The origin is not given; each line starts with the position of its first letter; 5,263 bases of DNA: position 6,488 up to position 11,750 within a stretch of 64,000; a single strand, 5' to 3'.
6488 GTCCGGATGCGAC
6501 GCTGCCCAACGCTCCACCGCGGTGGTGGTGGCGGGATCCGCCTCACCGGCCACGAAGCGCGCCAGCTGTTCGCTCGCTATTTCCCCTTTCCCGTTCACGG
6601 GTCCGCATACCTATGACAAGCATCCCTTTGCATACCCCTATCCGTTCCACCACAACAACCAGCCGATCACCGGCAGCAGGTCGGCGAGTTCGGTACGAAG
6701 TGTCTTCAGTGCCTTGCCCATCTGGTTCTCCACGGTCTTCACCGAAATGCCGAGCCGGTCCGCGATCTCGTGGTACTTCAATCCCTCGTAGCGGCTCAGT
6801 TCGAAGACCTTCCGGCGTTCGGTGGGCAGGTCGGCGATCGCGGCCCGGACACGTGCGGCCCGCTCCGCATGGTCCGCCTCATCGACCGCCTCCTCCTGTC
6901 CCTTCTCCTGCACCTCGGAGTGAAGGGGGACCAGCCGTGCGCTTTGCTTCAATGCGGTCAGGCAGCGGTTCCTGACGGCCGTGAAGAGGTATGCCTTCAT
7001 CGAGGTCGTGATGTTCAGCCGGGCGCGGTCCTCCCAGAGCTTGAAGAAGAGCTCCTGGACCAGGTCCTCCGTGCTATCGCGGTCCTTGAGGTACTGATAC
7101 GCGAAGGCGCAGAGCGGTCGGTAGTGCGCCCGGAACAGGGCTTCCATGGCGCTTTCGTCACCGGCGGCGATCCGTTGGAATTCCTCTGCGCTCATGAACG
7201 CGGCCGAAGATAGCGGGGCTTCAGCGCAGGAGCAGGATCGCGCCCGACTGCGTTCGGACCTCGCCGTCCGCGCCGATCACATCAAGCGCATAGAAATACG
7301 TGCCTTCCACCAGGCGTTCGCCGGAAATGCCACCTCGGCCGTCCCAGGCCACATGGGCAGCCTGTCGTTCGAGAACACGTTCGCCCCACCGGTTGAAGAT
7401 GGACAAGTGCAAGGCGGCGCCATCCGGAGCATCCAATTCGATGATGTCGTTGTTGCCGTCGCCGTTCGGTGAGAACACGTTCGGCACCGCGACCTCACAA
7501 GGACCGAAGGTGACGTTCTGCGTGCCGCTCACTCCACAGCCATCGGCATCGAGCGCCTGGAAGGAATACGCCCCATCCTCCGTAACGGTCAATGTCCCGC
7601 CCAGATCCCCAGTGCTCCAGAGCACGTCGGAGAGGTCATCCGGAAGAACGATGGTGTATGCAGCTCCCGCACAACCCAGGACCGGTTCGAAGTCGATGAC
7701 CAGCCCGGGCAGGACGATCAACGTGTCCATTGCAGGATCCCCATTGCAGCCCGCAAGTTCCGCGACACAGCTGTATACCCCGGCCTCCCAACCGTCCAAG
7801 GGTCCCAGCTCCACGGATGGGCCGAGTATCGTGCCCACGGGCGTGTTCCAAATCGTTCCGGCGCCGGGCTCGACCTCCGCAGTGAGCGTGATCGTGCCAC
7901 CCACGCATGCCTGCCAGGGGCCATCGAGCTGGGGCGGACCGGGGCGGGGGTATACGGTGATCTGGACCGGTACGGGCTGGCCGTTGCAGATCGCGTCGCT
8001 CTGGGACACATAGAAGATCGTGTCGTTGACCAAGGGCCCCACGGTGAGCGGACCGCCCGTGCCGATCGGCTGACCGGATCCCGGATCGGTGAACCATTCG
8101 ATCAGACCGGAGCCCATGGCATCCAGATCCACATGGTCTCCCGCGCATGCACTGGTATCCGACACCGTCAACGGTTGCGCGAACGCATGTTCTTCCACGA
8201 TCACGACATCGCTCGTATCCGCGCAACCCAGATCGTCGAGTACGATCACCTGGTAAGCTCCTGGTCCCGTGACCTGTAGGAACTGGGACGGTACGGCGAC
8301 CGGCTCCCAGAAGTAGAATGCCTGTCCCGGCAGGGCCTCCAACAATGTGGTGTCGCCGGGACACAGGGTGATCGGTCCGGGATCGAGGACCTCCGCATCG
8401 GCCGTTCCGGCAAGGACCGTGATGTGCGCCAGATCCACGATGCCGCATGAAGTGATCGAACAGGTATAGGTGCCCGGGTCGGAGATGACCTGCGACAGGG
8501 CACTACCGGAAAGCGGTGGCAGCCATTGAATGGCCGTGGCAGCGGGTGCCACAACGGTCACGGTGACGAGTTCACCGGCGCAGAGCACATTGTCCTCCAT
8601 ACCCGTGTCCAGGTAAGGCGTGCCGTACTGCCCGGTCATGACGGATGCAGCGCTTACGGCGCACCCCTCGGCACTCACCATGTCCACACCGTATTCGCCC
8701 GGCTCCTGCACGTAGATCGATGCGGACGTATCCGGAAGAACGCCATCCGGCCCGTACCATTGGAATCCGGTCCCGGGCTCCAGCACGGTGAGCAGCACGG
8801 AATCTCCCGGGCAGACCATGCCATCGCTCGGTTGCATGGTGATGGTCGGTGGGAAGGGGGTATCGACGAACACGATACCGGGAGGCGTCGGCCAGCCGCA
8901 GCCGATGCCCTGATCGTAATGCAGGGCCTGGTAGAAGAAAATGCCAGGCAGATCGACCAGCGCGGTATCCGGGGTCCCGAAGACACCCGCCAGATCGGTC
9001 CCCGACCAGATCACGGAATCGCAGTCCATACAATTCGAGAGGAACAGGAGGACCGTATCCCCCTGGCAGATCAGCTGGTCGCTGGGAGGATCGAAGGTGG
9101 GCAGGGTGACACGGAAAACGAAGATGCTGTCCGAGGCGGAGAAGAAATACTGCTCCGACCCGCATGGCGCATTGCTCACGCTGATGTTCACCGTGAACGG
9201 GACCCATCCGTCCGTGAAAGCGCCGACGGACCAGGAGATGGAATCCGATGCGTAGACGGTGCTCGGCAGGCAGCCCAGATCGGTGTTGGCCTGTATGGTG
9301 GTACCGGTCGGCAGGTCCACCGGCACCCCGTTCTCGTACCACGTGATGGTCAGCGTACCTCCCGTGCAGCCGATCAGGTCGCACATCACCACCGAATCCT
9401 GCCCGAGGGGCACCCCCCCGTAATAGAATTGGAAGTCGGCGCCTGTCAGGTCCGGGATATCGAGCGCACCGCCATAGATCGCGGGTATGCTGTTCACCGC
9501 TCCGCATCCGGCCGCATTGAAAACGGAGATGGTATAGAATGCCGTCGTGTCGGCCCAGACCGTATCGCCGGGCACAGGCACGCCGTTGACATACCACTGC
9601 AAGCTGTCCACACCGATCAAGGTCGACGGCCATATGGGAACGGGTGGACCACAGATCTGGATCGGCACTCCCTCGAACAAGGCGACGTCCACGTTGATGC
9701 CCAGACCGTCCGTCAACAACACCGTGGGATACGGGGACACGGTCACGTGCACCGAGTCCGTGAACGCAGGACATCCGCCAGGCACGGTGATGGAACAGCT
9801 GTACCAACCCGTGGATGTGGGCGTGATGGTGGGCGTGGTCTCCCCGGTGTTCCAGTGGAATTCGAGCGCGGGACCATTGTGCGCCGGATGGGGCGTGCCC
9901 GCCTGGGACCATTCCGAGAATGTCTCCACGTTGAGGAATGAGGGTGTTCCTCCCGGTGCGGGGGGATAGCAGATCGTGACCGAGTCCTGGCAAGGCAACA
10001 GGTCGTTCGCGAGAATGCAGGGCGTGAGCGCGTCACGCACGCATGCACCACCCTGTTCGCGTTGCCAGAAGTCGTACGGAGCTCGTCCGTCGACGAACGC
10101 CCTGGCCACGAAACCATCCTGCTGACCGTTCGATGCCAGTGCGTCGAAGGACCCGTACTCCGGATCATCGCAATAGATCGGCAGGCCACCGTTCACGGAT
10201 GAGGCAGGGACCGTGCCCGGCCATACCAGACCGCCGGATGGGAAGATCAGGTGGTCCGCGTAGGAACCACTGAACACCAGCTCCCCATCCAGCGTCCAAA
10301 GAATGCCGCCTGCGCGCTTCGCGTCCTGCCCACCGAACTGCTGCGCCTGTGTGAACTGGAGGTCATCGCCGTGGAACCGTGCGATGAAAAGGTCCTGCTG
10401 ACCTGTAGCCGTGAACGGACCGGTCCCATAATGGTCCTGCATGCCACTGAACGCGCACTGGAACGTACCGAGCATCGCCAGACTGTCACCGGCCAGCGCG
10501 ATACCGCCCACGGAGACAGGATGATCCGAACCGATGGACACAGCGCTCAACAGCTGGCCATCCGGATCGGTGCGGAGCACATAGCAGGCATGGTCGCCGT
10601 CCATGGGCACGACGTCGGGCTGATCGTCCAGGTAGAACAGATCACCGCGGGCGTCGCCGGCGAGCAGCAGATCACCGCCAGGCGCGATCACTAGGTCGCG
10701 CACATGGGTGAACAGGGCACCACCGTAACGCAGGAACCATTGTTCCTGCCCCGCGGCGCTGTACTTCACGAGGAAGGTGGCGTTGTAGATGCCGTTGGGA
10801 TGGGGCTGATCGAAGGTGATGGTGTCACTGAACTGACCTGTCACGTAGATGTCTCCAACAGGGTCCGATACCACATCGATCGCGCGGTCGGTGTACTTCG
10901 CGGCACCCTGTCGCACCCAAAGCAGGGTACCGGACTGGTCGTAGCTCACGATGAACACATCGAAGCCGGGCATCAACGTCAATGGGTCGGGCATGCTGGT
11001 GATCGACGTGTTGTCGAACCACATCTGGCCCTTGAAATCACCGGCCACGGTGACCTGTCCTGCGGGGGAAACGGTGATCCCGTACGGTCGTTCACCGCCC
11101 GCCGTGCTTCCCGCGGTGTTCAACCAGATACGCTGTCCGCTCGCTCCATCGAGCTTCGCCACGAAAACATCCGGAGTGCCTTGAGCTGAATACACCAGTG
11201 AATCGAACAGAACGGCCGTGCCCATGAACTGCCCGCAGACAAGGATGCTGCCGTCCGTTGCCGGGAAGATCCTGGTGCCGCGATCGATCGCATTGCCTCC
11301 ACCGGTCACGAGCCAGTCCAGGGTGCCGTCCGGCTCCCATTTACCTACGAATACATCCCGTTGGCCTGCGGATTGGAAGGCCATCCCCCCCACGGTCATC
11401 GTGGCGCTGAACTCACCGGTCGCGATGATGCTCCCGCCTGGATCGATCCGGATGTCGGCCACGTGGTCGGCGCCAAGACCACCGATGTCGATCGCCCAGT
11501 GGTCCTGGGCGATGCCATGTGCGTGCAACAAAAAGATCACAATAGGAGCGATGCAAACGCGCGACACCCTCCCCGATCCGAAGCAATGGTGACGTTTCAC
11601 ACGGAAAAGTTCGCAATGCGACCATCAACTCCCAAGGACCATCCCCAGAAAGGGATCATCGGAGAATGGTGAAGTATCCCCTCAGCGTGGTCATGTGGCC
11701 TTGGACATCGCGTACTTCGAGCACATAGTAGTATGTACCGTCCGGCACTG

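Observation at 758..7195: Split cell-surface-signalling module: ECF sigma / FecR / STN-domain repeat protein, with a separate STN-less TonB-dependent receptor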

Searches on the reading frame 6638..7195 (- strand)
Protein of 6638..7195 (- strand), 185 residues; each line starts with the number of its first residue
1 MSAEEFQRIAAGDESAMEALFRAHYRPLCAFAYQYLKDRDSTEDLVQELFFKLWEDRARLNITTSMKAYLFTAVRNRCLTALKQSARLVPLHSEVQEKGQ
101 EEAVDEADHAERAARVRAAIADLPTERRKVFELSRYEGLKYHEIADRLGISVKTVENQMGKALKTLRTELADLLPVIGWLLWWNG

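Call 3: search_protein_families(library=pfam, proteins=[window:6638-7195:-], max_evalue=1)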
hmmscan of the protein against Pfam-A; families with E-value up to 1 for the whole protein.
window:6638-7195:- (185 aa): 19 families
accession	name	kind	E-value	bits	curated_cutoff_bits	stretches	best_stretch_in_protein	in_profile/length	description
PF08281.18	Sigma70_r4_2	-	5e-17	61.7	25.7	1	115-166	3-54/54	Sigma-70, region 4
PF04542.20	Sigma70_r2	-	2e-15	56.8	24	1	20-87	1-70/71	Sigma-70 region 2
PF04545.22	Sigma70_r4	-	9.4e-11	41.5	24.1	1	119-167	1-49/50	Sigma-70, region 4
PF07638.17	Sigma70_ECF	-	4.2e-09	37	21.1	1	7-167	9-180/185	ECF sigma factor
PF13384.12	HTH_23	-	0.00013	22.1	24.6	1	126-156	6-35/50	Homeodomain-like domain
PF00196.25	GerE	-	0.00083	19.4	23.5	1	136-167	15-46/57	Bacterial regulatory proteins, luxR family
PF13412.12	HTH_24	-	0.01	15.9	21.9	1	132-160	11-39/48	Winged helix-turn-helix DNA-binding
PF14493.12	HTH_40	-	0.028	15.2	27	1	136-170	10-45/89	Helix-turn-helix domain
PF15978.11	TnsD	-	0.036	13.5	32.4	1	127-159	188-220/355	Tn7-like transposition protein D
PF08279.18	HTH_11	-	0.043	14.1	25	1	137-159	13-36/55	HTH domain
PF13542.12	HTH_Tnp_ISL3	-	0.074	13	27.4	0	143-157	31-45/51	Helix-turn-helix domain of transposase family ISL3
PF13613.12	HTH_Tnp_4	-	0.078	13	27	1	138-170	19-51/53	Helix-turn-helix of DDE superfamily endonuclease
PF21433.2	M3K_C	-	0.089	13.7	27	1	108-167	21-80/105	Mevalonate-3-kinase, C-terminal domain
PF20432.4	Xre-like-HTH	-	0.09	13.5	25.8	1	129-162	14-46/63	Antitoxin Xre-like helix-turn-helix domain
PF24657.1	DUF7646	-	0.11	12.9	27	1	134-164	26-56/85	Domain of unknown function (DUF7646)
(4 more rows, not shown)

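Call 4: search_protein_families(library=ncbifam, proteins=[window:6638-7195:-], max_evalue=1)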
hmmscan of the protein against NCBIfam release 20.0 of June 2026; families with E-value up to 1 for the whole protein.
window:6638-7195:- (185 aa): 125 families (the best 25 are shown)
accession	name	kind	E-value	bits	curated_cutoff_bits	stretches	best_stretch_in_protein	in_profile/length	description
TIGR02985.1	Sig70_bacteroi1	subfamily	5.4e-48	163.3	126.4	1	16-170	2-162/162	RNA polymerase sigma-70 factor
TIGR02937.1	sigma70-ECF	superfamily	5.1e-31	107.5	42.9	1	16-170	2-165/165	sigma-70 family RNA polymerase sigma factor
NF058625.1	sigma_PG0214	equivalog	7.7e-31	107.1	130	1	26-171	15-162/170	GFO_1088 family ECF-type sigma factor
NF009172.0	PRK12519.1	subfamily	2.3e-28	99.1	222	1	4-173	18-192/194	RNA polymerase sigma factor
NF007227.0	PRK09645.1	subfamily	5e-26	91.7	202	1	9-172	7-172/177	sigma-70 family RNA polymerase sigma factor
NF009166.1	PRK12513.1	equivalog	4.1e-25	88.6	206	1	7-172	14-188/193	RNA polymerase sigma factor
TIGR02983.1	SigE-fam_strep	subfamily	1.7e-24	86.6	141.55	1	13-171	4-159/162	SigE family RNA polymerase sigma factor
NF004113.0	PRK05602.1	equivalog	4.3e-23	82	208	1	6-172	36-203/211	RNA polymerase sigma factor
TIGR02989.1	Sig-70_gvs1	subfamily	5.7e-20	71.8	124.55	1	16-167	2-155/158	RNA polymerase sigma-70 factor, Rhodopirellula/Verrucomicrobium family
NF009168.0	PRK12515.1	subfamily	8.5e-20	71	236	1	6-170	13-179/189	RNA polymerase sigma factor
NF008888.0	PRK11922.1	equivalog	6.5e-19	68.5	204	1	7-172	22-198/231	RNA polymerase sigma factor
TIGR02954.1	Sig70_famx3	hypoth_equivalog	7.7e-19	68.1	188.5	1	7-170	8-167/170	RNA polymerase sigma-70 factor, TIGR02954 family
TIGR02959.1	SigZ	equivalog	6.4e-18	65.2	168.65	1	23-172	3-150/170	RNA polymerase sigma factor SigZ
NF007216.0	PRK09638.1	equivalog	6.5e-18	65.1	194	1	7-171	10-175/180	RNA polymerase sigma factor SigY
NF009164.0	PRK12511.1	equivalog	1e-17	64.2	185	1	26-168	15-157/182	RNA polymerase sigma factor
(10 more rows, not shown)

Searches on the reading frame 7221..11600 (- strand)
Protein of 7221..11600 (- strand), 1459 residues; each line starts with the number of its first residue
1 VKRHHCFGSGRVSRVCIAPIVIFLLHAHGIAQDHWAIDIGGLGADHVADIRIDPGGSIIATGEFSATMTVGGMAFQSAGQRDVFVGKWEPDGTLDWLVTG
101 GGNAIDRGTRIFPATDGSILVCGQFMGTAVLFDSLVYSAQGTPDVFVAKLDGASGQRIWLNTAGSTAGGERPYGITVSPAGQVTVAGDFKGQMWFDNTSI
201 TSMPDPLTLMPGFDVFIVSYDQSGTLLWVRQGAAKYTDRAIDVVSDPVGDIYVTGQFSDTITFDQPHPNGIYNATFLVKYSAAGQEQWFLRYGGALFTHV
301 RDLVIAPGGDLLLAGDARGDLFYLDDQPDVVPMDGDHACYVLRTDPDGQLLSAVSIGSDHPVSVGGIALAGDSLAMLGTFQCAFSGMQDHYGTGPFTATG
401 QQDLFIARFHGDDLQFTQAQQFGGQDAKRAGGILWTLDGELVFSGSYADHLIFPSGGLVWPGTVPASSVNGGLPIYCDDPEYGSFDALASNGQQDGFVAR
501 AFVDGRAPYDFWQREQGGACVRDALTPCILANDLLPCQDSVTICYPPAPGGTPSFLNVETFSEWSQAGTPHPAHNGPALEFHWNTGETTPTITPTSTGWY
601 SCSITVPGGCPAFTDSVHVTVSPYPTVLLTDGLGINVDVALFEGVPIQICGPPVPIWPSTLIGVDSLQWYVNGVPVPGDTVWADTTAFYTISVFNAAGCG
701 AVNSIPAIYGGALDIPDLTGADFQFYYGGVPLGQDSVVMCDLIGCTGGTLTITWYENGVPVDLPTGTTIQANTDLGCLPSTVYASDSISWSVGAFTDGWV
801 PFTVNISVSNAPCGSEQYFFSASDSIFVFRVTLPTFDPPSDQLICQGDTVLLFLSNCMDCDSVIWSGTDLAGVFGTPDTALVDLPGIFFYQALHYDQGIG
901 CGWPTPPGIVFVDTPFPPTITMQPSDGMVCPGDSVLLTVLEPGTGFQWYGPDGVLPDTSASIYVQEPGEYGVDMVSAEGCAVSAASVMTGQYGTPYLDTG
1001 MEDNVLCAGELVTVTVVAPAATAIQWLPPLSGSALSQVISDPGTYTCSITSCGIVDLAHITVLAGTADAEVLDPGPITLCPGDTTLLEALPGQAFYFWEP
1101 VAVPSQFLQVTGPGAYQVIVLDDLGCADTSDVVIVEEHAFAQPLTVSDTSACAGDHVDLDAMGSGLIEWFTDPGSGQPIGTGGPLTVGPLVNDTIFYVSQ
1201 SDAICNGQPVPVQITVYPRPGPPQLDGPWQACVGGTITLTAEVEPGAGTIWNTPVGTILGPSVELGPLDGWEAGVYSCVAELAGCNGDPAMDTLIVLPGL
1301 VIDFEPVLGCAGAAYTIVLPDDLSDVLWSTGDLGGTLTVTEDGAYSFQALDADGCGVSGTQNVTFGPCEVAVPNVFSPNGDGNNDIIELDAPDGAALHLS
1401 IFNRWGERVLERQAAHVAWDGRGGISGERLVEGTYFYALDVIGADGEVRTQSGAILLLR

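Call 73: search_protein_families(library=pfam, proteins=[window:7221-11600:-], max_evalue=0.00001)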
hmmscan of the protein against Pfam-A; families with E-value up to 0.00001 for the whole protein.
window:7221-11600:- (1459 aa): 2 families
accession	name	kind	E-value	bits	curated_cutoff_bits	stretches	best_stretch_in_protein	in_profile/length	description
PF13585.12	CHU_C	-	9.8e-17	61.3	27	1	1371-1455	2-84/86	CHU_C Type IX secretion signal domain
PF19081.6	Ig_7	-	6.8e-15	55.6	27.3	1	1143-1218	4-84/84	Ig-like domain CHU_C associated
